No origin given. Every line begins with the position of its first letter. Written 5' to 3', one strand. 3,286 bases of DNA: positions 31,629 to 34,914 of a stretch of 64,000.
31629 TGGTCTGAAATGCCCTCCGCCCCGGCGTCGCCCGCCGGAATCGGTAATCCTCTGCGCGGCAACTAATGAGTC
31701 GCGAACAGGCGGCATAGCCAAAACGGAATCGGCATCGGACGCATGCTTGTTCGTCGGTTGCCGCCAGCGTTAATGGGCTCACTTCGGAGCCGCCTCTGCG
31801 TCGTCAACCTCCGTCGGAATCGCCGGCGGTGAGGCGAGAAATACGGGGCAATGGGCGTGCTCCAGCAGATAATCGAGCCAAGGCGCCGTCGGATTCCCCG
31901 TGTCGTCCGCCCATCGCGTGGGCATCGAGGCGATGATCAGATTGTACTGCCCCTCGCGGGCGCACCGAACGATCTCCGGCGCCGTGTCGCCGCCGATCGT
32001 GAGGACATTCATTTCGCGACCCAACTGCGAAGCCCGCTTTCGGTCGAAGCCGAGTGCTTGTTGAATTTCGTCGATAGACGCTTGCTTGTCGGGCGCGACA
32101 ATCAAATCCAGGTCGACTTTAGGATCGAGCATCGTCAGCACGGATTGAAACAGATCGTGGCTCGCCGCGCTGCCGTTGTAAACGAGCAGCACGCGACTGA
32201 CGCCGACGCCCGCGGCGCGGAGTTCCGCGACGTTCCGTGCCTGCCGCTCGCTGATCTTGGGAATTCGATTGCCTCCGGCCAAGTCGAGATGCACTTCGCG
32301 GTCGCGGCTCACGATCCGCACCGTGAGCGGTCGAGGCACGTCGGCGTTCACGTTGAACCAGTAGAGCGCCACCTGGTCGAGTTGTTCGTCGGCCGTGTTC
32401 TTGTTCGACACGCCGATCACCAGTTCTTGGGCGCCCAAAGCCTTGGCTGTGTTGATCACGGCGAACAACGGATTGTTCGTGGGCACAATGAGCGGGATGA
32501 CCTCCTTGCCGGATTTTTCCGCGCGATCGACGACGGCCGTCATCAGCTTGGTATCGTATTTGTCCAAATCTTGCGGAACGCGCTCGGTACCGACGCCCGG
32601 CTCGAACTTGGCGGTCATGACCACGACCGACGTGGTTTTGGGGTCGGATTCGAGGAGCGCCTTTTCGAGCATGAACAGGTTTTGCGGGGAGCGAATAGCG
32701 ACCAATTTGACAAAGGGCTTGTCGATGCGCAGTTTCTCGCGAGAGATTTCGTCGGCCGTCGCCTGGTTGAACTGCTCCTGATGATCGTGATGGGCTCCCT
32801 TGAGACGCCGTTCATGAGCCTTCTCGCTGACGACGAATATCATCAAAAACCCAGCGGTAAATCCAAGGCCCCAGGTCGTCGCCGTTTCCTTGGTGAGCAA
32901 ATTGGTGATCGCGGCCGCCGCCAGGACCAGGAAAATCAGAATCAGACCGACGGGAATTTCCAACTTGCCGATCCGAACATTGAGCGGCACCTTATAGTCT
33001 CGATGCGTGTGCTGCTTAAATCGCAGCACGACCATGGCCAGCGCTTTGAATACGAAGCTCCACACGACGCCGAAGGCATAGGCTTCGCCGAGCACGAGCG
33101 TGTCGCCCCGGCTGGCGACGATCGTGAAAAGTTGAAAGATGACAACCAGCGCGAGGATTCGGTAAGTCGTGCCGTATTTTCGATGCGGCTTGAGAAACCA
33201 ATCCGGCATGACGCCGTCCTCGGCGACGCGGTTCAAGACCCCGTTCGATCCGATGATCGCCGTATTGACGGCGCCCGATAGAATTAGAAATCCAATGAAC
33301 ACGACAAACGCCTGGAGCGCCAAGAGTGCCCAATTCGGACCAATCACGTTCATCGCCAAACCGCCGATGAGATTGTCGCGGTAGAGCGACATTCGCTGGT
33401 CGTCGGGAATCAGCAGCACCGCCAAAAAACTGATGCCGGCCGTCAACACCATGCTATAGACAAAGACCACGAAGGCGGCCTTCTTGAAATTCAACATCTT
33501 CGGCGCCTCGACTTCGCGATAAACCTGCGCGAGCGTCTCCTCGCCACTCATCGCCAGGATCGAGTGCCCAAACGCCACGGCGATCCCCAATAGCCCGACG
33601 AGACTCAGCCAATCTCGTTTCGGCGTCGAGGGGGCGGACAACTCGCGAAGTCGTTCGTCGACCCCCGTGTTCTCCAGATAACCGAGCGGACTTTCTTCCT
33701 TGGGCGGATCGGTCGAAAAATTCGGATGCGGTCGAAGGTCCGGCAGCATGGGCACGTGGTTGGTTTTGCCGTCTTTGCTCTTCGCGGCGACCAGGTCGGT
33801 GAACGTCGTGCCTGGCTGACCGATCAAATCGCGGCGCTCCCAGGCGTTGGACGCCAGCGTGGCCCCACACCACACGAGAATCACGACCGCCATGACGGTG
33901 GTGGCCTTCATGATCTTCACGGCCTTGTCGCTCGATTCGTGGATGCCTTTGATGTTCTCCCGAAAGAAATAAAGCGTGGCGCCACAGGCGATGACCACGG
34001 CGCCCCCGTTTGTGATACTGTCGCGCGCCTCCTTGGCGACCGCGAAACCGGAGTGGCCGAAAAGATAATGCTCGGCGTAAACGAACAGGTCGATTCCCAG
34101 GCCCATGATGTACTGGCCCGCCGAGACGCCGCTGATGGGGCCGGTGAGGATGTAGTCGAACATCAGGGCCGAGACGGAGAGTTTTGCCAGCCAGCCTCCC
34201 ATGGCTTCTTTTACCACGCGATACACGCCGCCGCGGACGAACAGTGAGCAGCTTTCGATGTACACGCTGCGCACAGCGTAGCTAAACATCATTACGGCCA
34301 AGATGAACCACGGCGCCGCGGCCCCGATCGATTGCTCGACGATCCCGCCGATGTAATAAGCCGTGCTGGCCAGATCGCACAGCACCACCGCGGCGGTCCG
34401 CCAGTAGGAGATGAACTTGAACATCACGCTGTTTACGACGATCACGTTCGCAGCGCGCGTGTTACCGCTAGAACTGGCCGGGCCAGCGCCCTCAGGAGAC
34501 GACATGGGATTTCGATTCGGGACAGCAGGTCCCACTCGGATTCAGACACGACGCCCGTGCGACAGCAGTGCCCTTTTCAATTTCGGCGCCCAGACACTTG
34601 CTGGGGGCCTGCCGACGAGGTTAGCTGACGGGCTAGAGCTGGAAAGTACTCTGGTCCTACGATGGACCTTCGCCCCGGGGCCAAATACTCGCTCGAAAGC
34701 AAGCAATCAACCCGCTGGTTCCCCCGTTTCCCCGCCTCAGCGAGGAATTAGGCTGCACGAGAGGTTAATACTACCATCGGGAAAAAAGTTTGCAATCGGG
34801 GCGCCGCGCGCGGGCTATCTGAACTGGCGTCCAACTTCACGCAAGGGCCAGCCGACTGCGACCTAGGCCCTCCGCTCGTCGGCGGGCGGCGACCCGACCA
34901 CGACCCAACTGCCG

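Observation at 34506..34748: c-di-AMP (ydaO-yuaA type) riboswitch candidate in the leader of APC/USP permease paralog 1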

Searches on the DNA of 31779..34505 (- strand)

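Call 19: search_rna_families(sources=[L001, L002, L004, L007, L008, L010, L012, L013, L015, L017, L018, L019, L020, L023, L024, L026, L028], threshold=gathering)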
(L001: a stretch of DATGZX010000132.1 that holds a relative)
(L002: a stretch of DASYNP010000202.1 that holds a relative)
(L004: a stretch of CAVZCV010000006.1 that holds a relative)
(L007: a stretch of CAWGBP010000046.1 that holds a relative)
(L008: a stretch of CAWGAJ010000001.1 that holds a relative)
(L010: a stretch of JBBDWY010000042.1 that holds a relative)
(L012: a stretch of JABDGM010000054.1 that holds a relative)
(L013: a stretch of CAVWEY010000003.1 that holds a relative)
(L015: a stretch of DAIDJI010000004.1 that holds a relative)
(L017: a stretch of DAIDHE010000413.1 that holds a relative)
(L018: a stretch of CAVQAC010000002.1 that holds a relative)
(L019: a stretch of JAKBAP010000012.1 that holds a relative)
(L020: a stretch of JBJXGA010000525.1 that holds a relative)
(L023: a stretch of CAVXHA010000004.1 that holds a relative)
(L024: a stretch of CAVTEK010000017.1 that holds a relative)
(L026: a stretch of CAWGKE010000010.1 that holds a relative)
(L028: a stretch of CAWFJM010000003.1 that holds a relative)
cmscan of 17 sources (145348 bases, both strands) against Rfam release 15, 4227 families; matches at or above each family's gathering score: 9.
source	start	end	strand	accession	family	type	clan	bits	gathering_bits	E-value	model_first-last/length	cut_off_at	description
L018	2641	2775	+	RF00379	c-di-AMP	Cis-reg; riboswitch;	-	72.6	38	1.4e-14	1-134/134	no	c-di-AMP riboswitch aptamer (ydaO/yuaA leader)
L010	2652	2808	+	RF00379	c-di-AMP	Cis-reg; riboswitch;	-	64.6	38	2.6e-12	1-134/134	no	c-di-AMP riboswitch aptamer (ydaO/yuaA leader)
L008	2705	2860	+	RF00379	c-di-AMP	Cis-reg; riboswitch;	-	64.2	38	3.1e-12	1-134/134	no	c-di-AMP riboswitch aptamer (ydaO/yuaA leader)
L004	2671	2853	+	RF00379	c-di-AMP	Cis-reg; riboswitch;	-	61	38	2.5e-11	1-134/134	no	c-di-AMP riboswitch aptamer (ydaO/yuaA leader)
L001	2745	2903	+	RF00379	c-di-AMP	Cis-reg; riboswitch;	-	55.8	38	7.2e-10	1-134/134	no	c-di-AMP riboswitch aptamer (ydaO/yuaA leader)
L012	2599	2767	+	RF00379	c-di-AMP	Cis-reg; riboswitch;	-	54.5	38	1.6e-09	1-134/134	no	c-di-AMP riboswitch aptamer (ydaO/yuaA leader)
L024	2614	2770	+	RF00379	c-di-AMP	Cis-reg; riboswitch;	-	53.7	38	2.6e-09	1-134/134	no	c-di-AMP riboswitch aptamer (ydaO/yuaA leader)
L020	2594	2751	+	RF00379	c-di-AMP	Cis-reg; riboswitch;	-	53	38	4.1e-09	1-134/134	no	c-di-AMP riboswitch aptamer (ydaO/yuaA leader)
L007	2506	2749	+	RF00379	c-di-AMP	Cis-reg; riboswitch;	-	40.4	38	1.4e-05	1-134/134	no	c-di-AMP riboswitch aptamer (ydaO/yuaA leader)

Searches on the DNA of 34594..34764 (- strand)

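Call 31: build_rna_model(alignment_id=A3, structure=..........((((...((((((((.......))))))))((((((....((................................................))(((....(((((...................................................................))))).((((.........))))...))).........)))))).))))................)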
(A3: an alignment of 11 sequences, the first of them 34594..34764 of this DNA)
Model R1 built from alignment A3 (11 sequences, 246 columns); structure: as given.
model positions 167; base pairs 32; branch points 3; effective number of sequences 2.85; information 0.59 bits per position. Calibrated on 0.2 Mb of random sequence (short: E-values are rough).
structure used (alignment columns):
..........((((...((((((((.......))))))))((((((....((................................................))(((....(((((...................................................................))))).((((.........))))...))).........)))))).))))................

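Call 32: search_with_rna_model(model_id=R1, sources=[window, L001, L002, L003, L004, L005, L006, L007, L008, L009, L010, L011, L012, L013, L014, L015, L016, L017, L018, L019, L020, L021, L022, L023, L024, L025, L026, L027, L028, L029, L030, L031, L032, L033, L034, L035, L036, L037, L038, L039, L040, L041, L042, L043, L044, L045, L046, L047, L048, L049, L050, L051, L052, L053, L054, L055, L056, L057, L058, L059, L060, L061, L062, L063, L064, L065, L066, L067, L068, L069, L070, L071, L072, L073, L074, L075, L076, L077, L078, L079, L080], max_evalue=1, make_alignment=true)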
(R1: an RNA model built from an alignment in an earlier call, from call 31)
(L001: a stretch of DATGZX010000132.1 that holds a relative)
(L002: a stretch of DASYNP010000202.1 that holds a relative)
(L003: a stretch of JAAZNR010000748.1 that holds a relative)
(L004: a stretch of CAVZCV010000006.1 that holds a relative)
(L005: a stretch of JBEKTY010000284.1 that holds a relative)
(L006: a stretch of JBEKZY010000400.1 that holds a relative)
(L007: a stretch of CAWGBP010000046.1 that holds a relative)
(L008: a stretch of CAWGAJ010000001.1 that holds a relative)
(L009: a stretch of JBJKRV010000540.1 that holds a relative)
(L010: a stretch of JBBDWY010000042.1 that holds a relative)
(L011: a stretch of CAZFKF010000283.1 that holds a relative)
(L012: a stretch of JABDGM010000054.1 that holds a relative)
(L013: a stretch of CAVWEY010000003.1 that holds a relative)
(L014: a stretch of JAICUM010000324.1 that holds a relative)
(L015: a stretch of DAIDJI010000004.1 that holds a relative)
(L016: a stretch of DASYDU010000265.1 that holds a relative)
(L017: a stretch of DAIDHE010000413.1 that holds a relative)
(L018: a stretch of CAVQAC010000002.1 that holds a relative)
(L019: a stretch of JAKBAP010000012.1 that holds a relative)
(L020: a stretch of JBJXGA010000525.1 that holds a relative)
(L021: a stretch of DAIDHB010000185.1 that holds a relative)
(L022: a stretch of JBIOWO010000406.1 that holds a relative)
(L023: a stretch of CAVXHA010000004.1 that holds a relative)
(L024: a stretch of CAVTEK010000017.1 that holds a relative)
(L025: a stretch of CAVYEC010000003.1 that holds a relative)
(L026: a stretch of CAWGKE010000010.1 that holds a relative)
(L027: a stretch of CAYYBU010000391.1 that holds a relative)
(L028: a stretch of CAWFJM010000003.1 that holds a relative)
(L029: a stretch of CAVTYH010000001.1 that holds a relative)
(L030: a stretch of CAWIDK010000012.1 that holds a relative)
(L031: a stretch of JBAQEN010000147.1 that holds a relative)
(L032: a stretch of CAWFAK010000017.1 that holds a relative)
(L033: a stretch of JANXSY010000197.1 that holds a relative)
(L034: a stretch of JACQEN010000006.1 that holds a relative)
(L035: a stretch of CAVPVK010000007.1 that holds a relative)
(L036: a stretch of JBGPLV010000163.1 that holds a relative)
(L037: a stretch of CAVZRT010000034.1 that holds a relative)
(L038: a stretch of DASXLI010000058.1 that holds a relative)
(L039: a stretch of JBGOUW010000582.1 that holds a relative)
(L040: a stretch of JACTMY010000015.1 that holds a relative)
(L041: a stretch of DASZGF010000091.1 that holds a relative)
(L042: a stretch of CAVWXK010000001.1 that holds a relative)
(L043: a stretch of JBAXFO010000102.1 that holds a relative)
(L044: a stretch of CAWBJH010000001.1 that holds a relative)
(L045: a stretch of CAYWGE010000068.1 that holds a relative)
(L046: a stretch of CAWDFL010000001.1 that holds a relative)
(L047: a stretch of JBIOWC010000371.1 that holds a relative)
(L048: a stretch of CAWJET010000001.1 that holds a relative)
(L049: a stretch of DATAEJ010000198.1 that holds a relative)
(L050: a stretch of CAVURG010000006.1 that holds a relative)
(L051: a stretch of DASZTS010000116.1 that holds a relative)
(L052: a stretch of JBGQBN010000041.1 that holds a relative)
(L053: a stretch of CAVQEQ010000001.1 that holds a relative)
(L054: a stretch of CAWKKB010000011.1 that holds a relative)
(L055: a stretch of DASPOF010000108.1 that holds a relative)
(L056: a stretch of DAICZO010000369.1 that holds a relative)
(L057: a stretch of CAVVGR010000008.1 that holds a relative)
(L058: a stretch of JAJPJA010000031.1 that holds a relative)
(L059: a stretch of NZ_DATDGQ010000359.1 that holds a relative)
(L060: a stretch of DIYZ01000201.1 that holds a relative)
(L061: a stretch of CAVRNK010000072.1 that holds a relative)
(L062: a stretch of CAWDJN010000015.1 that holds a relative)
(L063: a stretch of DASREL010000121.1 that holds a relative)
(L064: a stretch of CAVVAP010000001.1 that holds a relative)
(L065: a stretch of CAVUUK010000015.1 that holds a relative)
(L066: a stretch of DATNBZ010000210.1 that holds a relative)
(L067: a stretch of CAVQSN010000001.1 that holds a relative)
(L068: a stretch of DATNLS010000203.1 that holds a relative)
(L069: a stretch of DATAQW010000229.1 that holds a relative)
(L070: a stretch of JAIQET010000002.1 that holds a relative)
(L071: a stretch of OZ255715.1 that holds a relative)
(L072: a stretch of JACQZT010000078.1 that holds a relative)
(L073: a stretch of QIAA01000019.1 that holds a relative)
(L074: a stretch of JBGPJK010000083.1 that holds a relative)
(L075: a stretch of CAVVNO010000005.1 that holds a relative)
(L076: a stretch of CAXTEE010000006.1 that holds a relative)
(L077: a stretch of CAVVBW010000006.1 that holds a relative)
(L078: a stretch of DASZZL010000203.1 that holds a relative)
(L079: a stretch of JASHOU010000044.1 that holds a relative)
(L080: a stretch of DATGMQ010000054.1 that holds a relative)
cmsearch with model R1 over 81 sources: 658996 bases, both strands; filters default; matches with E-value up to 1: 28.
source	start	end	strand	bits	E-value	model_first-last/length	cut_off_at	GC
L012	2599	2767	+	153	4.4e-48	1-167/167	no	0.66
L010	2652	2808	+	150.6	2.6e-47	1-167/167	no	0.68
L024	2614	2770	+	147.6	2.5e-46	1-167/167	no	0.62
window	34594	34764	-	145.1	1.7e-45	1-167/167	no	0.61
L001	2745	2904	+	141.8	1.9e-44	1-167/167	no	0.67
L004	2671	2853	+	140.2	6.9e-44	1-167/167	no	0.64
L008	2705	2860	+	132.8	1.8e-41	1-167/167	no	0.6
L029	2611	2809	+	130.8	8.1e-41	1-167/167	no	0.65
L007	2506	2749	+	126.1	2.9e-39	1-167/167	no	0.64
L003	672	844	+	124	1.4e-38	1-167/167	no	0.68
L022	2612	2781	+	123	3e-38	1-167/167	no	0.72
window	37988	38157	-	121.5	9.3e-38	1-167/167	no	0.63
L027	1900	2061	+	119.9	3.1e-37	1-167/167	no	0.63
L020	2594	2752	+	118.5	8.7e-37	1-167/167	no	0.63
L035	2718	2881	+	108.9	1.3e-33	1-167/167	no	0.6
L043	2764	2917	+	107.1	4.8e-33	1-167/167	no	0.61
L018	2641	2776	+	89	4.5e-27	1-167/167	no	0.54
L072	2850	2982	+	86.5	3e-26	1-167/167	no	0.62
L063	2792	2934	+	77.8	2e-23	1-167/167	no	0.68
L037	2332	2477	+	77.1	3.6e-23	1-167/167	no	0.66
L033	1898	2042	+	64.4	5e-19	1-167/167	no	0.67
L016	1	62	+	63.3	1.2e-18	105-167/167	5'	0.65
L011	1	68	+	61.4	5.2e-18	99-167/167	5'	0.63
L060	5959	6134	+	60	1.5e-17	1-167/167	no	0.53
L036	373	521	+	41.1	2.3e-11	1-167/167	no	0.56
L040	2392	2504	-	9.6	0.51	1-167/167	no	0.69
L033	5144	5207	+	8.9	0.88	1-167/167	no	0.64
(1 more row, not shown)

Alignment A4: 28 matches aligned to the model, 323 columns, each read 5' to 3' on its own strand. Consensus structure (alignment columns), stored with it:
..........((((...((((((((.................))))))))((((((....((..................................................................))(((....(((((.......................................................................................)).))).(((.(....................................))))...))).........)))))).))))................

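Call 52: search_with_rna_model(model_id=R1, sources=[L081, L082, L083, L084], max_evalue=0.01)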
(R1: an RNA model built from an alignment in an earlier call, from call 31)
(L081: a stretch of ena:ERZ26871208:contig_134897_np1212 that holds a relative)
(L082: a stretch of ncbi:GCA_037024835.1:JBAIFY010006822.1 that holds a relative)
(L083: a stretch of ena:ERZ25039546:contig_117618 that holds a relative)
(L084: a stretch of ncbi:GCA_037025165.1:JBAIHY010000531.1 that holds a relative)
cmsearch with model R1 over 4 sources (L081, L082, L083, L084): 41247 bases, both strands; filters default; matches with E-value up to 0.01: 3.
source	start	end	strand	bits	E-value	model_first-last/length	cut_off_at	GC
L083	4701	4868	+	133.2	8.4e-43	1-167/167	no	0.69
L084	4702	4868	+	130.9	4.7e-42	1-167/167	no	0.68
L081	3723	3912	+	128.8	2.3e-41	1-167/167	no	0.66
